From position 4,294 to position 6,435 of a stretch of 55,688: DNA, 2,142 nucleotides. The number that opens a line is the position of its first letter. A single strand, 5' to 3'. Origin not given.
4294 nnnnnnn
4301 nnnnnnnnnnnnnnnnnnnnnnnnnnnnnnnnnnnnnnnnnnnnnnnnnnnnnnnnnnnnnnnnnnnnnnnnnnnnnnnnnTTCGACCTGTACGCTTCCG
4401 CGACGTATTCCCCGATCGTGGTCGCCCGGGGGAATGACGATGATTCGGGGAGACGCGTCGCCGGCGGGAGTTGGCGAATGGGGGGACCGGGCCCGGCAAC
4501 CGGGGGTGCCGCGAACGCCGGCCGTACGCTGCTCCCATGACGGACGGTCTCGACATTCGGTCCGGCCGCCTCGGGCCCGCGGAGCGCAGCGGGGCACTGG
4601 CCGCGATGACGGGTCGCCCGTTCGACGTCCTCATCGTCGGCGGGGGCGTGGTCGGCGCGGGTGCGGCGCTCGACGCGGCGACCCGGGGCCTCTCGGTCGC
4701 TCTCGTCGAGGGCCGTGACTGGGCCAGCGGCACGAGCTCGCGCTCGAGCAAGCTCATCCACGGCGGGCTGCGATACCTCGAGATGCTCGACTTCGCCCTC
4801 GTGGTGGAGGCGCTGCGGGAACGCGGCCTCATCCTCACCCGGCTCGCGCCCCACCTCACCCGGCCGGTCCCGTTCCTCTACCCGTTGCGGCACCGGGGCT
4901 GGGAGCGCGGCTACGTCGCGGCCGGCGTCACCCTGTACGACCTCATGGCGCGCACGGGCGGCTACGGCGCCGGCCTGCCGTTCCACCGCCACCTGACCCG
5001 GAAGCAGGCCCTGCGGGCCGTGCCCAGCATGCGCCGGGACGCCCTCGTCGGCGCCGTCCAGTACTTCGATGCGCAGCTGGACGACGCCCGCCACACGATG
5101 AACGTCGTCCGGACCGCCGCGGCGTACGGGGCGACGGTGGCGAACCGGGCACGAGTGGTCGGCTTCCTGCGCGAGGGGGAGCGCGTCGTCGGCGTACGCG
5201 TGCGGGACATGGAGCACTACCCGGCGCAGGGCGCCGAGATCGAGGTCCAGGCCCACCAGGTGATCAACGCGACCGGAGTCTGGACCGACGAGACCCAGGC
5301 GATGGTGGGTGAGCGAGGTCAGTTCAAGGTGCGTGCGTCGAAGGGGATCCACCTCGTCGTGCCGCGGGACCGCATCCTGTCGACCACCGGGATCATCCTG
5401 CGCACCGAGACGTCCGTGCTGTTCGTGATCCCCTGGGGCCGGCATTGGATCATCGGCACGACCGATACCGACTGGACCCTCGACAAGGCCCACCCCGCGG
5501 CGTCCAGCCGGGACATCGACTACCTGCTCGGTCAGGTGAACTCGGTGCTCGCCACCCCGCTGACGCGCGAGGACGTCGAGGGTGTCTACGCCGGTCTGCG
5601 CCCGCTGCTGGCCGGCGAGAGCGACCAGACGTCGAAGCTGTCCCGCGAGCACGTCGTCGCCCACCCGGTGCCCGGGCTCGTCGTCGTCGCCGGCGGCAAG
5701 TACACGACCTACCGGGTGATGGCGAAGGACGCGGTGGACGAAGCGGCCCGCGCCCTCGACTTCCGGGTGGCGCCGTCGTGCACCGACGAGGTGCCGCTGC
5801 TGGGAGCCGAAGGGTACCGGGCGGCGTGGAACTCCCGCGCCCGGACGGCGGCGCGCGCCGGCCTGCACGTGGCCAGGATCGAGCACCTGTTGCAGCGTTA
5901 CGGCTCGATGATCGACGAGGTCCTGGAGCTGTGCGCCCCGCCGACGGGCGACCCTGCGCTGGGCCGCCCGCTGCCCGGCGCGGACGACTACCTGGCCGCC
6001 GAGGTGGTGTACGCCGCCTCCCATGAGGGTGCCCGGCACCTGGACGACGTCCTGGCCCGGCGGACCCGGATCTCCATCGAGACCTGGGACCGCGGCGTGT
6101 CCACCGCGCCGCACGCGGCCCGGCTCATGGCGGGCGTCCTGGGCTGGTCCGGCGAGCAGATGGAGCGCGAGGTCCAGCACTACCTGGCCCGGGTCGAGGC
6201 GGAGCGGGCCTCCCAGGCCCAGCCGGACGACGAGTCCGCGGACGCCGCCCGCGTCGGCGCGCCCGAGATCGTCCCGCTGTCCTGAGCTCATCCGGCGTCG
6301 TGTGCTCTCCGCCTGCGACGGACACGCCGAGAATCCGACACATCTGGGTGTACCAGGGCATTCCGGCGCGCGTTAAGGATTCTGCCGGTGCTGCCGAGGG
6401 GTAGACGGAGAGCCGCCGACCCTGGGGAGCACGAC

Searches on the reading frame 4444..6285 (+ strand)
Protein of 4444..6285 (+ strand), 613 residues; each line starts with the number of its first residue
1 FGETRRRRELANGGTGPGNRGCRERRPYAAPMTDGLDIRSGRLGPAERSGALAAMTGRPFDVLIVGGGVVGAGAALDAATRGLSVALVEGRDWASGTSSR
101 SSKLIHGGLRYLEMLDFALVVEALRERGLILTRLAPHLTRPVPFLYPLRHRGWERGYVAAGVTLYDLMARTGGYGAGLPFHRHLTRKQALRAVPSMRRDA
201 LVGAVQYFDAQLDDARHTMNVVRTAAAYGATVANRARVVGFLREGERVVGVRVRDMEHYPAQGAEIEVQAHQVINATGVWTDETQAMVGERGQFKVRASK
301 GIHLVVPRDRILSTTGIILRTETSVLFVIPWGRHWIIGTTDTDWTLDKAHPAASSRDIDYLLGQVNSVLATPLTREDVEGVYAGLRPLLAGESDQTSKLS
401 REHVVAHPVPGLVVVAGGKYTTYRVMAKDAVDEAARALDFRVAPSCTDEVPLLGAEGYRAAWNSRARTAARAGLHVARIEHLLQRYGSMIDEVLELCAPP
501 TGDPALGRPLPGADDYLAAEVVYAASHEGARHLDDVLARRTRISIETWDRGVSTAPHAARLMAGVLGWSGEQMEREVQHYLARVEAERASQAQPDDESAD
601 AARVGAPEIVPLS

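Call 102: search_protein_families(library=pfam, proteins=[window:4444-6285:+], max_evalue=0.00001)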
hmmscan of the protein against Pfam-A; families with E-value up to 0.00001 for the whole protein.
window:4444-6285:+ (613 aa): 4 families
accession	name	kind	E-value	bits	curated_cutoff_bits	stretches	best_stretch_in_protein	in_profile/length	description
PF01266.30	DAO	-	3.1e-53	182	27.9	1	61-420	1-349/353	FAD dependent oxidoreductase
PF16901.10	DAO_C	-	4.3e-38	130.5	31.4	1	445-572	1-125/126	C-terminal domain of alpha-glycerophosphate oxidase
PF00890.30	FAD_binding_2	-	6.5e-09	35.9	20.4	1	61-285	1-210/414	FAD binding domain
PF12831.13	FAD_oxidored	-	5.4e-08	33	27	1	61-100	1-40/416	FAD dependent oxidoreductase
